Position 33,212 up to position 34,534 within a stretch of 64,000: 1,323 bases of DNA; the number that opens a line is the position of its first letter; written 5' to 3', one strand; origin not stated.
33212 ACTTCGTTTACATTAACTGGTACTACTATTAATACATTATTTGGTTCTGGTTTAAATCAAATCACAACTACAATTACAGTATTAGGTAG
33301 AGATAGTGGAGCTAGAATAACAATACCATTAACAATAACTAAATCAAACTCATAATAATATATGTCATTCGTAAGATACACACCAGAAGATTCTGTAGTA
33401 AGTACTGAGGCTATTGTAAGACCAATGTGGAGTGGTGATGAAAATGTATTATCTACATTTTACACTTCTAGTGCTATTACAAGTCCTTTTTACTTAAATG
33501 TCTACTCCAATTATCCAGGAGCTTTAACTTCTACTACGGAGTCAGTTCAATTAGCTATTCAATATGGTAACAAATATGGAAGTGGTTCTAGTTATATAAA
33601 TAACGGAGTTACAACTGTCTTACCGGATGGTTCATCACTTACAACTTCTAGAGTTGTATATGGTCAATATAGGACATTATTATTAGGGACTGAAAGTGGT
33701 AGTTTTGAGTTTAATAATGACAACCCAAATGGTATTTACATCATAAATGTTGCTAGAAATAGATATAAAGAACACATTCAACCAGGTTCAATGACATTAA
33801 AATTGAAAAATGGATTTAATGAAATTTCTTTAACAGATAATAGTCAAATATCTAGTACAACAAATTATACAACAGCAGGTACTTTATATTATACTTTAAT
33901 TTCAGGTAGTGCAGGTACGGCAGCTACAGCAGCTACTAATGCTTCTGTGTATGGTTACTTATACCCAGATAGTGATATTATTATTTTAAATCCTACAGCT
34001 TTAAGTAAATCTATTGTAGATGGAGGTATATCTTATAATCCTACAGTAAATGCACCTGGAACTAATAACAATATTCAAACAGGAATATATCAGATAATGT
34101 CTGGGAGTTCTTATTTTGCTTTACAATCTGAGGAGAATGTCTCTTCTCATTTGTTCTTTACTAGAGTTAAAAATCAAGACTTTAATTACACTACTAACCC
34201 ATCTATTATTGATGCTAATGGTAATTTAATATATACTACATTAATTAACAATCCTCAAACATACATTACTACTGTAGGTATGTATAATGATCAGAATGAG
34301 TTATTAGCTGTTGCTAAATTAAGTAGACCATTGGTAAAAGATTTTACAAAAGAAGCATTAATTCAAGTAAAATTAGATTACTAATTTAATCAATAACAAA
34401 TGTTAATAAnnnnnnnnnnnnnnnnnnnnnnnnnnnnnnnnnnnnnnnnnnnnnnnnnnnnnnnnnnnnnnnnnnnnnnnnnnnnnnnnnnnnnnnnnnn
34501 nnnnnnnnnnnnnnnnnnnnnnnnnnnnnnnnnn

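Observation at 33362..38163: Duplicated fibre gene whose second copy is split into three genes and inflated by Pro-Thr-Ser tandem repeats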

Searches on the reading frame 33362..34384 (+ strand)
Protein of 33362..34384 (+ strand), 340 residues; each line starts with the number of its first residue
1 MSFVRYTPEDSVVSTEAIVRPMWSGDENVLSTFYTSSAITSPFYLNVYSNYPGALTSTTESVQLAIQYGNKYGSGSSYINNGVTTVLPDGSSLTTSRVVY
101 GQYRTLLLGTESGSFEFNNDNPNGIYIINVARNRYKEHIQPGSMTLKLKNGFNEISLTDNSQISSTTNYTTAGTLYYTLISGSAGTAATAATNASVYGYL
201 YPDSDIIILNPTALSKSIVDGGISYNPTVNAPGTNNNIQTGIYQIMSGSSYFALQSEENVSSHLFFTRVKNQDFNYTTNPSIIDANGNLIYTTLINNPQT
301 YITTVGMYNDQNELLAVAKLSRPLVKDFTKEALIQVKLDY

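Call 4: search_dna_similar(query=window:33362-34384:+, collection=phages, mode=protein, max_rows=30)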
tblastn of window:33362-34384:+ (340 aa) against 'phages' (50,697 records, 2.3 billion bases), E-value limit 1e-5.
Records with a match: 7; places in all: 15; records where one place covers at least 80% of the query: 6.
Best place of each record, by identity: <60% 7.
By first word of the organism name: Flavobacterium 4; Microcystis 1; uncultured 1; Rhodothermus 1.
By host as written in the record: Flavobacterium sp. LMO8 4; Microcystis elabens 1; - 1; Rhodothermus marinus 1.
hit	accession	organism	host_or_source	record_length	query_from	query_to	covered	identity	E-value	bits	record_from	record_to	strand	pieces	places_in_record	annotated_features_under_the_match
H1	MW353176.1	Flavobacterium phage vB_FspM_immuto_3-5A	Flavobacterium sp. LMO8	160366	1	340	100%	42.8%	3e-67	234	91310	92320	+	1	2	hypothetical protein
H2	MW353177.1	Flavobacterium phage vB_FspM_immuto_13-6C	Flavobacterium sp. LMO8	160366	1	340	100%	42.8%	3e-67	234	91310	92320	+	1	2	hypothetical protein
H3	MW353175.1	Flavobacterium phage vB_FspM_immuto_2-6A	Flavobacterium sp. LMO8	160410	1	340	100%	42.8%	3e-67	234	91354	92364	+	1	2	hypothetical protein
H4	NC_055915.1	Flavobacterium phage vB_FspM_immuto_2-6A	Flavobacterium sp. LMO8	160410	1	340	100%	42.8%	3e-67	234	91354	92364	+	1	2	hypothetical protein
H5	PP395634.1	Microcystis phage Mel-JY01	Microcystis elabens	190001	18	340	95%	31.1%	5e-22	102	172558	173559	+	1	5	hypothetical protein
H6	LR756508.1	uncultured phage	metagenomic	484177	3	340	99%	26.7%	2e-34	139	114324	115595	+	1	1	record has no annotation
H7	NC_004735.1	Rhodothermus phage RM378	Rhodothermus marinus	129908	258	340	24%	39.3%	4e-9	64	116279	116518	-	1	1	hypothetical protein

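Call 5: search_protein_families(library=pfam, proteins=[window:33362-34384:+], max_evalue=0.1)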
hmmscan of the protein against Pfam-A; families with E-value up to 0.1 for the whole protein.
window:33362-34384:+ (340 aa): 1 family
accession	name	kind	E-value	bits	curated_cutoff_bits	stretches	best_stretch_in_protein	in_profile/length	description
PF24653.1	Phage_OMP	-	0.028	15.1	27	1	32-96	12-77/122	Cyanophage outer membrane protein like beta barrel domain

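Call 6: search_protein_families(library=phrogs, proteins=[window:33362-34384:+], max_evalue=0.01)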
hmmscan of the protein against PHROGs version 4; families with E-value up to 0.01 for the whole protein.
window:33362-34384:+ (340 aa): 0 families

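Call 7: get_annotated_region(hit=H3, flank=12000)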
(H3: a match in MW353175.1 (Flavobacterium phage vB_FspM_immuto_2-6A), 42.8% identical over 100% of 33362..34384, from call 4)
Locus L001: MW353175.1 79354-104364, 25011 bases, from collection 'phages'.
description: Flavobacterium phage vB_FspM_immuto_2-6A, complete genome.
organism: Flavobacterium phage vB_FspM_immuto_2-6A (NCBI taxid 2801477)
taxonomy: Viruses; Duplodnaviria; Heunggongvirae; Uroviricota; Caudoviricetes; Immutovirus; Immutovirus immuto
host: Flavobacterium sp. LMO8; source: Baltic Sea mesocosm; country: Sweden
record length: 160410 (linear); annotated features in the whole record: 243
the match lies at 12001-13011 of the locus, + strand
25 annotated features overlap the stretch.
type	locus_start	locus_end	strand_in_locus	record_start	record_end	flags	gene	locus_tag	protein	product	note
CDS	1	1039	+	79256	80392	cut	-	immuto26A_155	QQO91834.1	hypothetical protein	-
CDS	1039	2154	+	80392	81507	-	-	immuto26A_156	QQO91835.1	DNA repair ATPase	DNA repair ATPase, RecN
CDS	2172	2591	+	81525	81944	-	-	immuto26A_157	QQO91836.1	hypothetical protein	-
CDS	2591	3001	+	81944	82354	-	-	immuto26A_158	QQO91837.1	baseplate assembly protein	-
CDS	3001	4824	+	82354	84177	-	-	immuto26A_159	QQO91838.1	baseplate wedge protein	-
CDS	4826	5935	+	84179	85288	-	-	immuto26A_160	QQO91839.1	hypothetical protein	-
CDS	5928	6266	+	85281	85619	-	-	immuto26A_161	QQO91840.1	hypothetical protein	-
CDS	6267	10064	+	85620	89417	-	-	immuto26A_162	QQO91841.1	hypothetical protein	-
CDS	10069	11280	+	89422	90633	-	-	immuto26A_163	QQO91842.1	putative nucleic acid binding protein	-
CDS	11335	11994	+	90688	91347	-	-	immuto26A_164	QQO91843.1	hypothetical protein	-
CDS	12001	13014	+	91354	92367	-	-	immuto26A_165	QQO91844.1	hypothetical protein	-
CDS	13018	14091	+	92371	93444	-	-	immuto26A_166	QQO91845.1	hypothetical protein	-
CDS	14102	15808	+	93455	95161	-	-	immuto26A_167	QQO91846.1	tail fiber protein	-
CDS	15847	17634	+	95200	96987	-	-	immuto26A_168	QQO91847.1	tail spike protein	-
CDS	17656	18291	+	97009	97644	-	-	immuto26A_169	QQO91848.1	hypothetical protein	-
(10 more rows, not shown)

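Call 8: get_annotated_region(hit=H5, flank=10000)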
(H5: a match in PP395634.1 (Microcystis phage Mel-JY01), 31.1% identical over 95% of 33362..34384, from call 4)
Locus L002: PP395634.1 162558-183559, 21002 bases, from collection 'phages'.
description: Microcystis phage Mel-JY01, complete genome.
organism: Microcystis phage Mel-JY01 (NCBI taxid 3126653)
taxonomy: Viruses; Duplodnaviria; Heunggongvirae; Uroviricota; Caudoviricetes
host: Microcystis elabens; source: -; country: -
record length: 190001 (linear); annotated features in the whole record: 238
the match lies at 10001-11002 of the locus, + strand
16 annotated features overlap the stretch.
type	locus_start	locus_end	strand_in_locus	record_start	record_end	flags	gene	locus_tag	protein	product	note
CDS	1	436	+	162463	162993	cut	-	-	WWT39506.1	hypothetical protein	-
CDS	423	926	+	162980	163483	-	-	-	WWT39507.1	tail lysozyme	-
CDS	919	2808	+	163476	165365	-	-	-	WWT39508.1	hypothetical protein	-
CDS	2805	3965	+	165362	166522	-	-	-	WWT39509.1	hypothetical protein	-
CDS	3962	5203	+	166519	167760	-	-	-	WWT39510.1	hypothetical protein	-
CDS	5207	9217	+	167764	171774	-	-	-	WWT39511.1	hypothetical protein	-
CDS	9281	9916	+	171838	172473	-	-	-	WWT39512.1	hypothetical protein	-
CDS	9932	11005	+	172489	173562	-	-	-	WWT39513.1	hypothetical protein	-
CDS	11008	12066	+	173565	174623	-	-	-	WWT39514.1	hypothetical protein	-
CDS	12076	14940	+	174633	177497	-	-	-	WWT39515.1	hypothetical protein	-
CDS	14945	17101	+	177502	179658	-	-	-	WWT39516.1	hypothetical protein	-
CDS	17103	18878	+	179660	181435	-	-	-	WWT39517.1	hypothetical protein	-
CDS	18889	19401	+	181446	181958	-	-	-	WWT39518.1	GIY-YIG_SF superfamily protein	-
CDS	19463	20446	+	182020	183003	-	-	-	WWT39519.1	DNA primase-like protein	MG010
CDS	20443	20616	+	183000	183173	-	-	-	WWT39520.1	hypothetical protein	-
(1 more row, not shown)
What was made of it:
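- On Fission product of the immuto gp166-type (P2) gene: Gene order is shared (calls 7, 8).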

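Call 20: find_homologous_proteins(query=window:33362-34384:+, max_evalue=0.001)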
Query window:33362-34384:+ (340 aa): 7550 proteins with E <= 0.001 among 8000 candidates; the best 120 are listed.
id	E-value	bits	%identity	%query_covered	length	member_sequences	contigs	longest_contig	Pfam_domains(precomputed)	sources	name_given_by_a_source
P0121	3.8e-214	728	100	100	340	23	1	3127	-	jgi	jgi:hypothetical protein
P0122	3.7e-209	711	97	100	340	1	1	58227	-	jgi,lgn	-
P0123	1.1e-208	710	97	100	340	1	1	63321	-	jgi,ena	jgi:hypothetical protein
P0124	3.1e-207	705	96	100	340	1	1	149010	-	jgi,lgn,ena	jgi:hypothetical protein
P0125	6.0e-207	704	96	100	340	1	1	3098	-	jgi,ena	-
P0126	6.4e-207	704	96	100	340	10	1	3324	-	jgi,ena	jgi:hypothetical protein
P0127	7.8e-207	704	96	100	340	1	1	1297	-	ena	-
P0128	1.0e-206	703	96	100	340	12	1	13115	-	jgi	-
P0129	1.1e-206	703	96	100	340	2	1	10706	-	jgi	-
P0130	1.1e-206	703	95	100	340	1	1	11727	-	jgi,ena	jgi:hypothetical protein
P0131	5.4e-206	701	96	100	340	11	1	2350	-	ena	-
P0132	5.9e-206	701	96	100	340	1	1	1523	-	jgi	-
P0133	9.4e-206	700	96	100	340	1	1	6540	-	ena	-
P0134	9.6e-206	700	96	100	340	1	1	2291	-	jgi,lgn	-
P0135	2.1e-205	699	96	100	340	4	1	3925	-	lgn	-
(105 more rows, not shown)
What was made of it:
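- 33362..34384 (+): P1: 340-aa protein, always unsplit. N-part plus C-module copy 1 (about aa 254-340, nt 34121-34381). More than 7,500 homologues; the best 120 are 53-100% identical and mostly 320-359 aa (call 20).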

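Call 26: search_solved_structures(query=A1, max_evalue=1, show_alignments=2)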
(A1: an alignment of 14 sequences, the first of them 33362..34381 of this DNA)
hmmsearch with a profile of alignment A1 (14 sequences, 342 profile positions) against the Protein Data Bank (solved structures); distinct sequences matched with E-value up to 1: 1.
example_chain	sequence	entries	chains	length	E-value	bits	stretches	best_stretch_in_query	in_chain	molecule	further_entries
8ybm_B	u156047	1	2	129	0.6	12.5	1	120-184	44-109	nanobody SEB-Nb6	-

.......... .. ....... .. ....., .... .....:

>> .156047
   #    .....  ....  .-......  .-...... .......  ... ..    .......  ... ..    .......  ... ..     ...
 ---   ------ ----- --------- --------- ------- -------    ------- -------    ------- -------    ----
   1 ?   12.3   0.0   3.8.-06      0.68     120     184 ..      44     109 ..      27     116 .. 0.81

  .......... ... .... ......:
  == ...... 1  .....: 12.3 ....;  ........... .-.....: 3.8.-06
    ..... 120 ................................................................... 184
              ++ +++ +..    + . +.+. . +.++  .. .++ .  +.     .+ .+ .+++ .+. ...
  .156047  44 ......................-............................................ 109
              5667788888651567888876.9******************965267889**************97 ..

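Call 34: predict_structure(alignment_id=A1)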
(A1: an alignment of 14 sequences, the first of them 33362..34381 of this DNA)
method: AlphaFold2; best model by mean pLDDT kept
length: 340 residues; sequences in the alignment: 14
mean_pLDDT: 52.4   pTM: 0.52
mean pLDDT of the five models: 52.4, 48.9, 46.3, 45.2, 42.3
residues with pLDDT >= 90: 0; 70-90: 30; 50-70: 163; < 50: 147
segments of 3 or more residues with pLDDT < 50: 23-62, 73-96, 137-141, 215-252, 270-300, 326-329
pLDDT, mean of each block of 10 residues (from residue 1): 56 60 41 31 42 36 53 45 41 42 65 67 67 50 60 66 62 73 56 69 74 52 43 39 42 57 56 37 39 39 58 58 50 56
secondary structure, 60 per line:
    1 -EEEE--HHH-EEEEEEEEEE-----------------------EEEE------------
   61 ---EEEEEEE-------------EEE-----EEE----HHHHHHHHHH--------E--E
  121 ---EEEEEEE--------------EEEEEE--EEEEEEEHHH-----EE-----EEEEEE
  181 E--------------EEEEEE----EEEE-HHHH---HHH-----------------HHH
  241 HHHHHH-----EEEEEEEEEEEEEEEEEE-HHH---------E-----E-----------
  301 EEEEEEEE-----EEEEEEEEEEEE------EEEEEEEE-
elements in order: E2-5 E12-21 E45-48 E64-70 E84-86 E92-94 H99-108 E124-130 E145-150 E153-159 E175-181 E196-201 E206-209 H211-214 H238-246 E252-269 E301-308 E314-325 E332-339
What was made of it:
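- The AF2 model of the 340-aa protein was poor, pLDDT 52 (call 34).
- Tried and rejected: AF2 of the 340-aa protein with a 14-sequence alignment gave pLDDT 52 and was not used for fold search (call 34).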

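Call 37: find_encoding_contigs(protein=P0124, flank=7000, max_places=2)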
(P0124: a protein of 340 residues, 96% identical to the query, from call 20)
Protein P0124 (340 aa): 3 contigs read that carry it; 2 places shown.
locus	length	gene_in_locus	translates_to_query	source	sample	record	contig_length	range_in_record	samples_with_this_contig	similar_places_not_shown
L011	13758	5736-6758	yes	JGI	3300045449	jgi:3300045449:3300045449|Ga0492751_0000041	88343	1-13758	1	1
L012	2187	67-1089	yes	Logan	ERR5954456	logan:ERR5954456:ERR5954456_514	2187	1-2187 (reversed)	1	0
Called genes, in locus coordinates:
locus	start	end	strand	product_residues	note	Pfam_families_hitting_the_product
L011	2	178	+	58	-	?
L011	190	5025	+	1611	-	-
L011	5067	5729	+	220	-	-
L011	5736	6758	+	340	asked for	-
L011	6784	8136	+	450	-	-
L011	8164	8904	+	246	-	-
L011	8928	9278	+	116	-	-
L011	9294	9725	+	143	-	PF19835:SegE_GIY-YIG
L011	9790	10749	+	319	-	PF08275:DNAG_N (faint)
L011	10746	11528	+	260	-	PF12705:PDDEXK_1 (weak)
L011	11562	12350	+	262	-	-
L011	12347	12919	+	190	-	-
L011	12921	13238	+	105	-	-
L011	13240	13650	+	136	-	-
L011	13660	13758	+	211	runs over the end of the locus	-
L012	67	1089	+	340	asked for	-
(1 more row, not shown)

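Call 38: find_encoding_contigs(protein=P0123, flank=7000, max_places=2)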
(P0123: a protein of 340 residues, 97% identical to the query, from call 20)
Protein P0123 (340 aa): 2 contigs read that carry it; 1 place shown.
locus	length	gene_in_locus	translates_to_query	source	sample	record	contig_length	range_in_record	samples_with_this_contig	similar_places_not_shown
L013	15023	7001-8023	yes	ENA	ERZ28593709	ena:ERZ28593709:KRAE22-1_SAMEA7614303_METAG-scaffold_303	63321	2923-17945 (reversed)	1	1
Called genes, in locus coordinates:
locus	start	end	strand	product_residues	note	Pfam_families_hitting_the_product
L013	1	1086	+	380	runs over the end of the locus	-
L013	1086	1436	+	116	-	-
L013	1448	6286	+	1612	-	-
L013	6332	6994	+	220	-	-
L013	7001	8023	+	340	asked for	-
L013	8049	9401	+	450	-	-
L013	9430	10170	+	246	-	-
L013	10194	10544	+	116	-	-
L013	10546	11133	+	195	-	-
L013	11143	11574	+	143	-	PF19835:SegE_GIY-YIG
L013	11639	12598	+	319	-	PF08275:DNAG_N (faint)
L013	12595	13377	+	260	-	PF12705:PDDEXK_1 (weak)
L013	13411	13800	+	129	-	-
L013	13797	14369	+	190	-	-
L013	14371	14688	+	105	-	-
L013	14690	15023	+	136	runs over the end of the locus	-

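Call 39: find_encoding_contigs(protein=P0122, flank=7000, max_places=2)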
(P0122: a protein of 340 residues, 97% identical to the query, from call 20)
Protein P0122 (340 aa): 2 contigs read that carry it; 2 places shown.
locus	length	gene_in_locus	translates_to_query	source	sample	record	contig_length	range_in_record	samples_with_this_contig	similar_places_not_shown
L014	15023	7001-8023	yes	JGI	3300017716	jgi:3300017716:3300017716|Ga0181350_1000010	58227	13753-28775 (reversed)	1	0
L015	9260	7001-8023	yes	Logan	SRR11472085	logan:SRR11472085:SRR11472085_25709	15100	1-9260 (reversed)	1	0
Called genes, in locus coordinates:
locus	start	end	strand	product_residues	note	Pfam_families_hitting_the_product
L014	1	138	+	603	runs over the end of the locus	-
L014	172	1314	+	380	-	-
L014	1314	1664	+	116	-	-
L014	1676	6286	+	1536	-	-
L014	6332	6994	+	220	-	-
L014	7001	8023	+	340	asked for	-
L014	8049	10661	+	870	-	-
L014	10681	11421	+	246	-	-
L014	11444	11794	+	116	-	-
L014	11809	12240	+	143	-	PF19835:SegE_GIY-YIG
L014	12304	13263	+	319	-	PF08275:DNAG_N (faint)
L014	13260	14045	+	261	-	-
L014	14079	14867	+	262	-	-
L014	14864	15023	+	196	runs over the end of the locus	-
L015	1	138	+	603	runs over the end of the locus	-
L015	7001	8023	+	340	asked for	-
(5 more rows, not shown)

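Call 40: find_encoding_contigs(protein=P0121, flank=7000, max_places=4)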
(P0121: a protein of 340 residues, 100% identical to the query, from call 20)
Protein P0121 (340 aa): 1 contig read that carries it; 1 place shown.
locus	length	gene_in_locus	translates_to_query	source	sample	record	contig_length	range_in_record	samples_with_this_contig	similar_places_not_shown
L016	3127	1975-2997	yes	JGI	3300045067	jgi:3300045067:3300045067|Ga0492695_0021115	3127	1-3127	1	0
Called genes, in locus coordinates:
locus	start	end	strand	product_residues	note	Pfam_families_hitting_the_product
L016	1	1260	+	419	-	?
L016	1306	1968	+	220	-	-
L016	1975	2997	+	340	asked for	-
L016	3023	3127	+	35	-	?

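Call 70: search_protein_families(library=pfam, alignment_id=A1, max_evalue=10)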
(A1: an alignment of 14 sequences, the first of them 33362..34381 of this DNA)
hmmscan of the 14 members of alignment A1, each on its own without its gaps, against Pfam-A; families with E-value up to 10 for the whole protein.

A. member 1, window:33362-34381:+ (340 aa): 1 family
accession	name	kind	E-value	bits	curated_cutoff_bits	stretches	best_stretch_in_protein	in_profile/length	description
PF24653.1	Phage_OMP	-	0.028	15.1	27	1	32-96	12-77/122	Cyanophage outer membrane protein like beta barrel domain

B. families by the number of members that match (of 14 scanned): 6 families
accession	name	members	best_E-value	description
PF12476.13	DUF3696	6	0.096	Protein of unknown function (DUF3696)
PF24653.1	Phage_OMP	2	0.0064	Cyanophage outer membrane protein like beta barrel domain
PF21446.3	Gp34_trimer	1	0.036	Long-tail fiber proximal subunit, C-terminal, trimerization domain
PF02685.22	Glucokinase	1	0.26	Glucokinase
PF06623.16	MHC_I_C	1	0.27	MHC_I C-terminus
PF01117.25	Aerolysin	1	0.33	Aerolysin toxin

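Call 89: find_related_loci(query=A1, collection=genome_contigs, flank=6000)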
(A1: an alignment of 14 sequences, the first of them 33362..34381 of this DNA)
Query A1 (340 aa) in genome_contigs; peptide patterns used: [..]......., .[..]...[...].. (x = any residue, [..] = any of these).
56 stretches matched a pattern; 4 encode a relative of the query (tblastn E <= 1e-3); 4 distinct loci.
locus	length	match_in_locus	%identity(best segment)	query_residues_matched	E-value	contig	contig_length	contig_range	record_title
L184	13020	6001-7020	81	1-340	0e+0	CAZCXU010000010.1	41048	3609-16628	MAG TPA_asm: uncultured Gammaproteobacteria bacterium isolate SRP170004_co1_29 genome assembly, contig: NODE_1248_length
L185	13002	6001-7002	41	1-340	1e-74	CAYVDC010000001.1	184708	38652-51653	MAG TPA_asm: uncultured Candidatus Saccharibacteria bacterium isolate SRP170004_co1_265 genome assembly, contig: NODE_72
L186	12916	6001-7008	42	1-340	3e-74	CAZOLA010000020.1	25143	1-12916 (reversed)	MAG TPA_asm: uncultured Sphingobacterium sp. isolate SRP318679_co1_5 genome assembly, contig: NODE_3145_length_25143_cov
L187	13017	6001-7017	32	2-340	5e-43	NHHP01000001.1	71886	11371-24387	MAG: Candidatus Pelagibacter sp. TMED166 MHASMcontig_932397, whole genome shotgun sequence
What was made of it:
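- Tried and rejected: Related contigs are binned under Gammaproteobacteria, Saccharibacteria, Sphingobacterium and Pelagibacter (call 89).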

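Call 99: search_protein_families(library=ncbifam, proteins=[window:33362-34384:+], max_evalue=0.1)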
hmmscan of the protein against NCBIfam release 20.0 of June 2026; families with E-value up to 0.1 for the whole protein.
window:33362-34384:+ (340 aa): 1 family
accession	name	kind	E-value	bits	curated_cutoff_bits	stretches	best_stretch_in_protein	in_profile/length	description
NF010701.0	PRK14101.1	equivalog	0.021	13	920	1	72-136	134-197/638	bifunctional transcriptional regulator/glucokinase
